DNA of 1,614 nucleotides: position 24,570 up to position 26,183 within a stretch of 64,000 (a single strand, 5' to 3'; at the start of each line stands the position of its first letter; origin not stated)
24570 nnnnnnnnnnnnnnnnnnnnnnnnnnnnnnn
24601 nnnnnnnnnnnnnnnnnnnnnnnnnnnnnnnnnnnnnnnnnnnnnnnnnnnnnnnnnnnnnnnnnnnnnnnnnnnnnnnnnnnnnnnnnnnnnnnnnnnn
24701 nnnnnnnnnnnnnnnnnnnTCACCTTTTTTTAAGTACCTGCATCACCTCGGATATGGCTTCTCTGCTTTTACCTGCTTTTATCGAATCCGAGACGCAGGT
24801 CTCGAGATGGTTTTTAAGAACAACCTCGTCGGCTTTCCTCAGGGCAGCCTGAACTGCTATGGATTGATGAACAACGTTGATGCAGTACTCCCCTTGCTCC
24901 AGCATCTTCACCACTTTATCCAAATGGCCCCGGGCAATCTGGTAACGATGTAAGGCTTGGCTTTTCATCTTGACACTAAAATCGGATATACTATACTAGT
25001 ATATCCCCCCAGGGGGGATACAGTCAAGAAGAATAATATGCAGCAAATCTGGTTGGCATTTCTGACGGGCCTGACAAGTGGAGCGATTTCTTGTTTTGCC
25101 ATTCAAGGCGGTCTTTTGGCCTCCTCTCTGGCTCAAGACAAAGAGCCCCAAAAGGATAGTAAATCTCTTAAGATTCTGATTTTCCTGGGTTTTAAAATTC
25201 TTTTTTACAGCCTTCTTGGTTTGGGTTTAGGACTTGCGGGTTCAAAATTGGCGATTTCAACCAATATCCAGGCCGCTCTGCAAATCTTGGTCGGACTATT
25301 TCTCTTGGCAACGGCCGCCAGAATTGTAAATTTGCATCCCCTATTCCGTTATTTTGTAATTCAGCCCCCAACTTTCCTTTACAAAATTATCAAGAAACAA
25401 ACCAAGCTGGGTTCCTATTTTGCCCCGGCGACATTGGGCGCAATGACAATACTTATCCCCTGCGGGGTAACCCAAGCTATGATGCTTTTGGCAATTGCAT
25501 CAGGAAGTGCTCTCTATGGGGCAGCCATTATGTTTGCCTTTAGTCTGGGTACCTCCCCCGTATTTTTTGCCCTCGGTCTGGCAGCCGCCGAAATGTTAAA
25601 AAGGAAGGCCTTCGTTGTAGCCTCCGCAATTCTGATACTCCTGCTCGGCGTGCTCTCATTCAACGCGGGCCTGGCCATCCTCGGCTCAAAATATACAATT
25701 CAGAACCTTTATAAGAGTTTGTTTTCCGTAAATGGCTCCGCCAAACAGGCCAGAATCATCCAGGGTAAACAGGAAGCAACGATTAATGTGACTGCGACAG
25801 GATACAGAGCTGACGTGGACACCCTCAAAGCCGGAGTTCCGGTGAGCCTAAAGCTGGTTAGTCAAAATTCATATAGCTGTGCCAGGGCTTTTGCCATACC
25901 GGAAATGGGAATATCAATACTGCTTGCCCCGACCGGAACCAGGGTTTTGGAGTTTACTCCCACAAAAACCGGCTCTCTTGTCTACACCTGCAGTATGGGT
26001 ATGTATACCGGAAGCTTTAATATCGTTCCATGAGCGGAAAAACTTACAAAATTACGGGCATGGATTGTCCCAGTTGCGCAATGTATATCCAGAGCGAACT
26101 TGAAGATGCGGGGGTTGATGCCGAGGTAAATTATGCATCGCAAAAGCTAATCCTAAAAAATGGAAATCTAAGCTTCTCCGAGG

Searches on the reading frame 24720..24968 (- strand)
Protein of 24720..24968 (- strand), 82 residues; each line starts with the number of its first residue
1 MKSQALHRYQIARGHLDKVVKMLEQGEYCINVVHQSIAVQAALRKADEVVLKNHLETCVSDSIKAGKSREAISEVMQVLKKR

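Call 6: search_protein_families(library=pfam, proteins=[window:24720-24968:-], max_evalue=0.01)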
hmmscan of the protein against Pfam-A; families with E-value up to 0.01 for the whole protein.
window:24720-24968:- (82 aa): 1 family
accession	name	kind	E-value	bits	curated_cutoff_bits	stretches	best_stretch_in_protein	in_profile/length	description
PF02583.22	Trns_repr_metal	-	2.4e-20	73.1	22.8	1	2-81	2-78/78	Metal-sensitive transcriptional repressor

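Call 8: search_solved_structures(query=window:24720-24968:-, max_evalue=0.001, show_alignments=4)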
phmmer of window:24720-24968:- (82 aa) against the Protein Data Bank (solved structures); distinct sequences matched with E-value up to 0.001: 7.
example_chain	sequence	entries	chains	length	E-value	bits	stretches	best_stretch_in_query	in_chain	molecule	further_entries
2hh7_A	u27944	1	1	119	5.1e-18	67.8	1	2-80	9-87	Hypothetical protein CsoR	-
3aai_A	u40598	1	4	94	4.5e-11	45.8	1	3-82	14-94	Copper homeostasis operon regulatory protein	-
4m1p_A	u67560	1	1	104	9.6e-11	44.8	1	7-81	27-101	Copper-sensitive operon repressor (CsoR)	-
6ahx_A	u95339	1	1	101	6.9e-07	32.6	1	3-75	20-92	Putative cytosolic protein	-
5fmn_A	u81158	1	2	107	3.5e-05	27.2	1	6-79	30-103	INRS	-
4adz_A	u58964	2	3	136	0.00022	24.7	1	2-71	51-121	CSOR | COPPER SENSITIVE OPERON REPRESSOR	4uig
7mq1_A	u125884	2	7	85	0.00051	23.5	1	11-80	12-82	Copper-sensing transcriptional repressor csoR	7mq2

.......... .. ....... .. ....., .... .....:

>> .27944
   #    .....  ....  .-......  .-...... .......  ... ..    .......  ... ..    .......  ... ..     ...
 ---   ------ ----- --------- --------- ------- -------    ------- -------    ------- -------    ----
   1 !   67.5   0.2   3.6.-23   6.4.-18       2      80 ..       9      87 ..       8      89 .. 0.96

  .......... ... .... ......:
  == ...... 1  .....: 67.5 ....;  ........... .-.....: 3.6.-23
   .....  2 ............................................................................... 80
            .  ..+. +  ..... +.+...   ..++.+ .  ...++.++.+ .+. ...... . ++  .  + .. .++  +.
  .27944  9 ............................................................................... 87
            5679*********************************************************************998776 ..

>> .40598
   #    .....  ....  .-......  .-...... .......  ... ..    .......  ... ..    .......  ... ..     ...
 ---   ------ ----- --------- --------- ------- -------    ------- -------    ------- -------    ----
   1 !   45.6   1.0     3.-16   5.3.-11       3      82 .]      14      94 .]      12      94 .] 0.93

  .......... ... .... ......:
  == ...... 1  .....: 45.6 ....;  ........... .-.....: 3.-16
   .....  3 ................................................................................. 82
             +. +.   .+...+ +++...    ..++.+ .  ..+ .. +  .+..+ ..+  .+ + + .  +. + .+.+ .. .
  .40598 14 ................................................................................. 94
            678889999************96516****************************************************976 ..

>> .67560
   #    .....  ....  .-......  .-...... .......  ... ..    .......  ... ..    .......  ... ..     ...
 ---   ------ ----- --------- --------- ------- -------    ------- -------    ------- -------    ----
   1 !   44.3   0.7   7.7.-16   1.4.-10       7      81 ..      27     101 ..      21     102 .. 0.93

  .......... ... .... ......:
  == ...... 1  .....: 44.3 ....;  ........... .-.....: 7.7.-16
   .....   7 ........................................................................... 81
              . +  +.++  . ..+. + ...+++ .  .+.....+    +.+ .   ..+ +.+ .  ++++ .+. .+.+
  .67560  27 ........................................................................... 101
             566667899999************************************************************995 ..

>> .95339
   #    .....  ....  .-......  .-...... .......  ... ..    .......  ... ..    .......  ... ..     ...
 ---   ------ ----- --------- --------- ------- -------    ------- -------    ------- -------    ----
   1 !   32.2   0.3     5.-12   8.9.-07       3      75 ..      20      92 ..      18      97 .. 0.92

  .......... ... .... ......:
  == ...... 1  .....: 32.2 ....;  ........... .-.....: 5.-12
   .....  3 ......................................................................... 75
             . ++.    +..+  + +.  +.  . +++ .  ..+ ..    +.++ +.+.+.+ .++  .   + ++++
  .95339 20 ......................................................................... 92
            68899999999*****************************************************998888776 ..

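Call 9: find_homologous_proteins(query=window:24720-24968:-, max_evalue=0.00001)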
Query window:24720-24968:- (82 aa): 128 proteins with E <= 0.00001 among 128 candidates; the best 120 are listed.
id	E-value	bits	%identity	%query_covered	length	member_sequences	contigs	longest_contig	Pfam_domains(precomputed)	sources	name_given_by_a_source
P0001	4.0e-44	165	100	100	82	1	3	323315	PF02583.23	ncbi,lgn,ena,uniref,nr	ncbi:hypothetical protein A2V61_04520 [Candidatus Woesebacteria bacterium RBG_19FT_COMBO_47_8]|unire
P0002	7.8e-35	135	80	99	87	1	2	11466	PF02583.23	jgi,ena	-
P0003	8.6e-35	135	80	100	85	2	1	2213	PF02583.23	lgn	-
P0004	1.2e-34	135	78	100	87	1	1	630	PF02583.23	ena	-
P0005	1.2e-33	132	79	99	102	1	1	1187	PF02583.23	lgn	-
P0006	1.4e-33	131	79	99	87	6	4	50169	PF02583.23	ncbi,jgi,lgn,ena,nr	ncbi:hypothetical protein A2394_03055 [Candidatus Woesebacteria bacterium RIFOXYB1_FULL_42_36]|nr:MA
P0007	1.5e-33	131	79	99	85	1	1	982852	PF02583.23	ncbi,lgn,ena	-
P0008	1.6e-33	131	78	99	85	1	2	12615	PF02583.23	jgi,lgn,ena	jgi:DNA-binding FrmR family transcriptional regulator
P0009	2.2e-33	131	76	100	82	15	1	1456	PF02583.23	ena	-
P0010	2.4e-33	131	78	100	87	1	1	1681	PF02583.23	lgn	-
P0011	4.6e-33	130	78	99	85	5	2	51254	PF02583.23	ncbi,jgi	jgi:DNA-binding FrmR family transcriptional regulator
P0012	6.6e-33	129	79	94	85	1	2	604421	PF02583.23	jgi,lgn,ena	jgi:DNA-binding FrmR family transcriptional regulator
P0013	1.8e-32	128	75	99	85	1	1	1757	PF02583.23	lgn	-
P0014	1.9e-32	128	78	99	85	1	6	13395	PF02583.23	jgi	jgi:DNA-binding FrmR family transcriptional regulator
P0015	2.0e-32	128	77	99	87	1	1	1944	PF02583.23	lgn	-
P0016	2.1e-32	128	77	99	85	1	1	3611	PF02583.23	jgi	jgi:DNA-binding FrmR family transcriptional regulator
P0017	2.2e-32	127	77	99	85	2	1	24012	PF02583.23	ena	-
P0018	2.3e-32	127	77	99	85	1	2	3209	PF02583.23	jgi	jgi:CsoR family transcriptional regulator, copper-sensing transcriptional repressor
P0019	2.4e-32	127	77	99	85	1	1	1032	PF02583.23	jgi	jgi:CsoR family transcriptional regulator, copper-sensing transcriptional repressor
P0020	2.4e-32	127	77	100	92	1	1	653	PF02583.23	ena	-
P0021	2.5e-32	127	77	99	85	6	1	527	PF02583.23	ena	-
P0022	3.6e-32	127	74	99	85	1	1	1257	PF02583.23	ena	-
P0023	3.7e-32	127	77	94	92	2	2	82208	PF02583.23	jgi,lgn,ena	-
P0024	5.5e-32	126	73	99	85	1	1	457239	PF02583.23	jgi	jgi:DNA-binding FrmR family transcriptional regulator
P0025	5.8e-32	126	75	99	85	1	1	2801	PF02583.23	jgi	jgi:CsoR family transcriptional regulator, copper-sensing transcriptional repressor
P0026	5.8e-32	126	73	99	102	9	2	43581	PF02583.23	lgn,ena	-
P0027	6.9e-32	126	78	94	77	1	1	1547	PF02583.23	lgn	-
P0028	1.2e-31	125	73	99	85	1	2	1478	PF02583.23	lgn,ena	-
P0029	1.3e-31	125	78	99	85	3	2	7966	PF02583.23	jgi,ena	-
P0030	1.4e-31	125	74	99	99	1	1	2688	PF02583.23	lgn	-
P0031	1.4e-31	125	72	96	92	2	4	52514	PF02583.23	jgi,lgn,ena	jgi:DNA-binding FrmR family transcriptional regulator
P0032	1.5e-31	125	70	99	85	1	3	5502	PF02583.23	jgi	jgi:CsoR family transcriptional regulator, copper-sensing transcriptional repressor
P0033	1.9e-31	125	72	99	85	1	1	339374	PF02583.23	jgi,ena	-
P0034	2.0e-31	124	71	100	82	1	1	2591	PF02583.23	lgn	-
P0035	2.8e-31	124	73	95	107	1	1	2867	PF02583.23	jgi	-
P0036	4.4e-31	123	74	99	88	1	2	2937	PF02583.23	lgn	-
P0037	5.0e-31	123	74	99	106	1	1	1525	PF02583.23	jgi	jgi:CsoR family transcriptional regulator, copper-sensing transcriptional repressor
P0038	5.8e-31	123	73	94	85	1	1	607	PF02583.23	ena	-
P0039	6.8e-31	123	72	100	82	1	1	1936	PF02583.23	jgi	-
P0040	9.0e-31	122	72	95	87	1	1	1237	PF02583.23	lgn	-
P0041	1.0e-30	122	71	96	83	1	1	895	PF02583.23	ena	-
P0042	1.1e-30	122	74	99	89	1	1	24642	PF02583.23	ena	-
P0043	1.1e-30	122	70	99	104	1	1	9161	PF02583.23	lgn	-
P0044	1.4e-30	122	75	99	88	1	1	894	PF02583.23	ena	-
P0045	1.4e-30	122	71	96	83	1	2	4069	PF02583.23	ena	-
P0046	1.6e-30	122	71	98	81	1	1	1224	PF02583.23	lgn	-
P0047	1.6e-30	122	74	99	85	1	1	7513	PF02583.23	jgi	jgi:DNA-binding FrmR family transcriptional regulator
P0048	1.9e-30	121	71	95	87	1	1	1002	PF02583.23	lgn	-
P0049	2.0e-30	121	70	98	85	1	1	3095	PF02583.23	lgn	-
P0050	2.1e-30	121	72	93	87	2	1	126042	PF02583.23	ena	-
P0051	2.1e-30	121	68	100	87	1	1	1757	PF02583.23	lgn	-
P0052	2.3e-30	121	68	100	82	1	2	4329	PF02583.23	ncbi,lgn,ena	-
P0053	2.3e-30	121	74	99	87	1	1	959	PF02583.23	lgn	-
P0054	3.0e-30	121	73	94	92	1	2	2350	PF02583.23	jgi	jgi:CsoR family transcriptional regulator, copper-sensing transcriptional repressor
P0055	3.0e-30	121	74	98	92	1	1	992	PF02583.23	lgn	-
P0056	4.2e-30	120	68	99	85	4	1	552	PF02583.23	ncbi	-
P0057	5.4e-30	120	74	93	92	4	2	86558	PF02583.23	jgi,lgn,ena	jgi:DNA-binding FrmR family transcriptional regulator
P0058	6.6e-30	120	70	94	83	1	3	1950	PF02583.23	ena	-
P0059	8.6e-30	119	69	98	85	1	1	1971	PF02583.23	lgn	-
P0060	8.8e-30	119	71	95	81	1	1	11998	PF02583.23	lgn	-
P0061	9.2e-30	119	70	93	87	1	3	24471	PF02583.23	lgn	-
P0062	9.4e-30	119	68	100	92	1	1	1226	PF02583.23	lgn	-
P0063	1.4e-29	119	70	100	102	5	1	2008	PF02583.23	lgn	-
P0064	1.4e-29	119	68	100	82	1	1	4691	PF02583.23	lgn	-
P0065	1.9e-29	118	73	94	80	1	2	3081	PF02583.23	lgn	-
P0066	2.4e-29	118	73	99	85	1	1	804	PF02583.23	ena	-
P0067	2.4e-29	118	68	98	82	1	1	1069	PF02583.23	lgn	-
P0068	2.4e-29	118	74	93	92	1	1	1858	PF02583.23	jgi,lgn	-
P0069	3.7e-29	117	72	99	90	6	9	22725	PF02583.23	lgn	-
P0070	4.0e-29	117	70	99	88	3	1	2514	PF02583.23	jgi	-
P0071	4.6e-29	117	71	96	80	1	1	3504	PF02583.23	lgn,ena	-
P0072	4.8e-29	117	72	99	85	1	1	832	PF02583.23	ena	-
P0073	7.5e-29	116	70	93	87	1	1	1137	PF02583.23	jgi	-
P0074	8.6e-29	116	66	94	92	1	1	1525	PF02583.23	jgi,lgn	jgi:DNA-binding FrmR family transcriptional regulator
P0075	9.8e-29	116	70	96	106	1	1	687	PF02583.23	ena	-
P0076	1.0e-28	116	69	99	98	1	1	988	PF02583.23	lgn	-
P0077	1.2e-28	116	69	91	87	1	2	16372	PF02583.23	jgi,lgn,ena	-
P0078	1.7e-28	115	69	91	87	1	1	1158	PF02583.23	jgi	jgi:DNA-binding FrmR family transcriptional regulator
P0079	1.7e-28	115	66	100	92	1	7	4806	PF02583.23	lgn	-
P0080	1.9e-28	115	69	91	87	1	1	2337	PF02583.23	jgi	jgi:CsoR family transcriptional regulator, copper-sensing transcriptional repressor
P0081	3.7e-28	114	67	99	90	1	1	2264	PF02583.23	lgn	-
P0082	4.1e-28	114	66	96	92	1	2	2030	PF02583.23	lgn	-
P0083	6.9e-28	113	67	99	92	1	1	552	PF02583.23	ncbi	-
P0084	7.7e-28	113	70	100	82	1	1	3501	PF02583.23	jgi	jgi:DNA-binding FrmR family transcriptional regulator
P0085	1.3e-27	112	66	94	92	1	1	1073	PF02583.23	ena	-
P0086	1.4e-27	112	70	93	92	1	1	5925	PF02583.23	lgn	-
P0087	1.7e-27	112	65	94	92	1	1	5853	PF02583.23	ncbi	-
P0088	1.8e-27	112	64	99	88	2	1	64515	PF02583.23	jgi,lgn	jgi:DNA-binding FrmR family transcriptional regulator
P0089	1.9e-27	112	65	96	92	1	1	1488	PF02583.23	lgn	-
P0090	2.9e-27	111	70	93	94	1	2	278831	PF02583.23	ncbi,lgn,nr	ncbi:MAG: metal-sensing transcriptional repressor [Patescibacteria group bacterium]|nr:metal-sensing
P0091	3.1e-27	111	62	99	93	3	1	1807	PF02583.23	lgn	-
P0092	4.3e-27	111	67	100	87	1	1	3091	PF02583.23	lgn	-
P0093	5.7e-27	110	70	90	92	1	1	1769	PF02583.23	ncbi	-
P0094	7.5e-27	110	61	100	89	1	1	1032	PF02583.23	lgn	-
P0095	1.2e-26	109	67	93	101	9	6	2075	PF02583.23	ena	-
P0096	1.3e-26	109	67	95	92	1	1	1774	PF02583.23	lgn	-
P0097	5.4e-26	107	59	96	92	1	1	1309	PF02583.23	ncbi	-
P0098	5.8e-26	107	60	99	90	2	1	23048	PF02583.23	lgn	-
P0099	6.4e-26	107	66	93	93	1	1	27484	PF02583.23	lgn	-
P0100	9.3e-26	107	67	93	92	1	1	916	PF02583.23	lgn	-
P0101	1.1e-25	106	67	95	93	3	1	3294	PF02583.23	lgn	-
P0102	1.2e-25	106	68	93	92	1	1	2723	PF02583.23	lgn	-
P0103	1.4e-25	106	64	93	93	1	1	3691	PF02583.23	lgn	-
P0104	4.6e-25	104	63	93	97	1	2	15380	PF02583.23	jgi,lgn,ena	-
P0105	7.8e-25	104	72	99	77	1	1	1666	PF02583.23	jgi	jgi:CsoR family transcriptional regulator, copper-sensing transcriptional repressor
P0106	8.6e-25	104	61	94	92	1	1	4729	PF02583.23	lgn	-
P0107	9.9e-25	103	58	94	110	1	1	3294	PF02583.23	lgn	-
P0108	1.3e-24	103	63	93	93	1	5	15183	PF02583.23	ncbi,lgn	-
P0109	1.4e-24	103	63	93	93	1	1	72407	PF02583.23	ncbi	-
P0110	1.6e-24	103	60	94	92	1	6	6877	PF02583.23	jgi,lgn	jgi:DNA-binding FrmR family transcriptional regulator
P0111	2.0e-24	102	61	94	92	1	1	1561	PF02583.23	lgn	-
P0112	2.9e-24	102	63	98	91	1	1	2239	PF02583.23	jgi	jgi:DNA-binding FrmR family transcriptional regulator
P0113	3.3e-24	102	61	96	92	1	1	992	PF02583.23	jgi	jgi:DNA-binding FrmR family transcriptional regulator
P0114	4.9e-24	101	62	93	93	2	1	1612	PF02583.23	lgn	-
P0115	5.9e-24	101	82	74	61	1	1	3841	PF02583.23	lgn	-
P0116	5.9e-24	101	58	98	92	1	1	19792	PF02583.23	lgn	-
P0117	9.0e-24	100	60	94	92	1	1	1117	PF02583.23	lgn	-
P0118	9.6e-24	100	58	93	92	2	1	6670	PF02583.23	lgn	-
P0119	2.1e-23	99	61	93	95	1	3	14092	PF02583.23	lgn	-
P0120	2.3e-23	99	61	93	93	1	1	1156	PF02583.23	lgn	-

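Call 12: find_related_loci(query=A1, collection=genome_contigs, flank=3000)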
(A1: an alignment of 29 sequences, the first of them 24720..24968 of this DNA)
Query A1 (82 aa) in genome_contigs; peptide patterns used: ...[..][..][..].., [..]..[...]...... (x = any residue, [..] = any of these).
483 stretches matched a pattern; 420 encode a relative of the query (tblastn E <= 1e-3); the best 80 are kept; 80 distinct loci.
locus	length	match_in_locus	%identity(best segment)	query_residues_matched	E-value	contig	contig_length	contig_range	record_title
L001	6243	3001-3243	79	2-82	9e-40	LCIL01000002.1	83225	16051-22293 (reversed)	MAG: Candidatus Woesebacteria bacterium GW2011_GWA1_44_23 UW47_C0002, whole genome shotgun sequence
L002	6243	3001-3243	79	2-82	3e-39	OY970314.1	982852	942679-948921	MAG: Candidatus Woesebacteria bacterium isolate MFD01299.bin.c.5 genome assembly, chromosome: 1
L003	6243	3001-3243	78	2-82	1e-38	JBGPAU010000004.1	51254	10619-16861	MAG: Patescibacteria group bacterium isolate OBJ_0618_130150_121 k141_6118344_length_51254_cov_14.0508, whole genome sho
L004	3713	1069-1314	70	1-82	8e-36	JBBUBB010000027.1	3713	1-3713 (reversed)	MAG: Patescibacteria group bacterium isolate H41-bin031_1 H41_bin031_1_000000000027, whole genome shotgun sequence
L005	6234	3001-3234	71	5-82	7e-36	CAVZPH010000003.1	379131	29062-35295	MAG: uncultured Actinomycetota bacterium isolate MFD02832.bin.3.209 genome assembly, contig: contig_13836, whole genome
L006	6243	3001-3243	67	2-82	3e-35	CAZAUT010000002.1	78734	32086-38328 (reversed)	MAG TPA_asm: uncultured Gammaproteobacteria bacterium isolate SRP319275_co4_74 genome assembly, contig: NODE_159_length_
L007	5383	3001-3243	69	2-82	2e-35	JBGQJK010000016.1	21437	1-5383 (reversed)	MAG: Patescibacteria group bacterium isolate OBJ2_061818_070_25 k141_391581_length_21437_cov_8.0000, whole genome shotgu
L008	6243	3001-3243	64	2-82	1e-34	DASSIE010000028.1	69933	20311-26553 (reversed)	MAG TPA_asm: Patescibacteria group bacterium isolate SMAG_U1079 k141_1052086, whole genome shotgun sequence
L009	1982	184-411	67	6-81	6e-34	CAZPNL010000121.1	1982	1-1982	MAG TPA_asm: uncultured Gammaproteobacteria bacterium isolate SRP342105_co2_196 genome assembly, contig: NODE_93815_leng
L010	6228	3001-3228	67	6-81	8e-34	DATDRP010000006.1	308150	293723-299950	MAG TPA_asm: Patescibacteria group bacterium isolate SMAG_U7980 k141_3649721, whole genome shotgun sequence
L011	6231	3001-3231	65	6-82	6e-34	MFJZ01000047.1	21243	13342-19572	MAG: Candidatus Gottesmanbacteria bacterium RIFCSPLOWO2_01_FULL_49_10 rifcsplowo2_01_scaffold_4499, whole genome shotgun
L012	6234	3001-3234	67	4-81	7e-34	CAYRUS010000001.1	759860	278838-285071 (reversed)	MAG TPA_asm: uncultured Gammaproteobacteria bacterium isolate SRP144015_co1_9 genome assembly, contig: NODE_2_length_759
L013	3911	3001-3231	66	6-82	5e-34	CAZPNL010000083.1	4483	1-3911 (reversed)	MAG TPA_asm: uncultured Gammaproteobacteria bacterium isolate SRP342105_co2_196 genome assembly, contig: NODE_23661_leng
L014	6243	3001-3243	65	2-82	9e-34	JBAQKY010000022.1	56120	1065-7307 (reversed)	MAG: Microgenomates group bacterium isolate MFD12071_ilm_asm_bin3 k127_49213, whole genome shotgun sequence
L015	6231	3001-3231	65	6-82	8e-34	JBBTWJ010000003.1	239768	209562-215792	MAG: Patescibacteria group bacterium isolate H41-bin149_1 H41_bin149_1_000000000003, whole genome shotgun sequence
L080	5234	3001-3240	56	2-81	4e-29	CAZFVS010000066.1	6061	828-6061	MAG TPA_asm: uncultured Gammaproteobacteria bacterium isolate SRP269290_co2_8 genome assembly, contig: NODE_19286_length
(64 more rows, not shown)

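Call 32: search_protein_families(library=ncbifam, proteins=[window:24720-24968:-], max_evalue=0.001)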
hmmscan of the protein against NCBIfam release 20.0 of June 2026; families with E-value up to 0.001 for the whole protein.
window:24720-24968:- (82 aa): 2 families
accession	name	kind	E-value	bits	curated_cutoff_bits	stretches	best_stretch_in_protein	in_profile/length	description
NF052430.1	repress_RicR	exception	3.8e-10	40.2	175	1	7-68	13-74/93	copper-sensing transcriptional repressor RicR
NF008464.0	PRK11352.1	equivalog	0.00032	21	133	1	2-79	8-86/91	formaldehyde-responsive transcriptional repressor FrmR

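Call 43: search_protein_families(library=pfam, proteins=[L080:651-1160:+, L080:1157-2137:+, L080:2125-2970:+, L080:3258-3527:+, L080:3487-3873:+], max_evalue=0.001)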
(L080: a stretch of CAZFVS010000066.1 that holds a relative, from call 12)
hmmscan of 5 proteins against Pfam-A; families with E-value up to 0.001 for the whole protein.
L080:651-1160:+ (169 aa): 2 families
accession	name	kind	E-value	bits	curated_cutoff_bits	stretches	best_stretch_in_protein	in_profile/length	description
PF07610.17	DUF1573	-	1.3e-14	54.4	26.1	1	44-101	3-59/98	Protein of unknown function (DUF1573)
PF22544.2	HYDIN_VesB_CFA65-like_Ig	-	4.5e-09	36.9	25.5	1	42-166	3-100/100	HYDIN/CFA65/VesB-like, Ig-like domain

L080:1157-2137:+ (326 aa): 0 families

L080:2125-2970:+ (281 aa): 0 families

L080:3258-3527:+ (89 aa): 1 family
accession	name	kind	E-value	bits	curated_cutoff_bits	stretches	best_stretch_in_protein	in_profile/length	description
PF18926.5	DUF5676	-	2.7e-14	54.3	27.6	1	6-86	3-82/82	2TM family of unknown function (DUF5676)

L080:3487-3873:+ (128 aa): 1 family
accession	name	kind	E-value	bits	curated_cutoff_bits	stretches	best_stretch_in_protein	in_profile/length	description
PF13473.12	Cupredoxin_1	-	4.9e-23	81.6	27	1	25-127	2-104/104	Cupredoxin-like domain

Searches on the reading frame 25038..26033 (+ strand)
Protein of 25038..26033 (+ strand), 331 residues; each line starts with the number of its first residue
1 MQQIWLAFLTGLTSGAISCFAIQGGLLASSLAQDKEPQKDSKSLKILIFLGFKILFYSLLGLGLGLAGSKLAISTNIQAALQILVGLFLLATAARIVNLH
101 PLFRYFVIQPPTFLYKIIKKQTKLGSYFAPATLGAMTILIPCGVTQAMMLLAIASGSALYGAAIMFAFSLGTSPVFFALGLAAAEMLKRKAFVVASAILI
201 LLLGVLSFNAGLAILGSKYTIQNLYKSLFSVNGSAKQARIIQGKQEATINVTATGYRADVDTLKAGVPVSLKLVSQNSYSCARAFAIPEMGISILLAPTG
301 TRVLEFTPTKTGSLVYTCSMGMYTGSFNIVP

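Call 6: search_protein_families(library=pfam, proteins=[window:25038-26033:+], max_evalue=0.01)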
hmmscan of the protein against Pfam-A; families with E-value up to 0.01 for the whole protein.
window:25038-26033:+ (331 aa): 3 families
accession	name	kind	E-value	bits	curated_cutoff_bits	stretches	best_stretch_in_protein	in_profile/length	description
PF13386.12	DsbD_2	-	2.4e-27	96.5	24.9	1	7-205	2-198/199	Cytochrome C biogenesis protein transmembrane region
PF13473.12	Cupredoxin_1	-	6.9e-08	32.9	27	1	237-325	14-100/104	Cupredoxin-like domain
PF02683.22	DsbD_TM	-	3.1e-05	23.8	27.1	1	6-190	7-192/219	Cytochrome C biogenesis protein transmembrane domain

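Call 32: search_protein_families(library=ncbifam, proteins=[window:25038-26033:+], max_evalue=0.001)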
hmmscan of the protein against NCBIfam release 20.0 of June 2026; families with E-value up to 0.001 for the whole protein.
window:25038-26033:+ (331 aa): 0 families
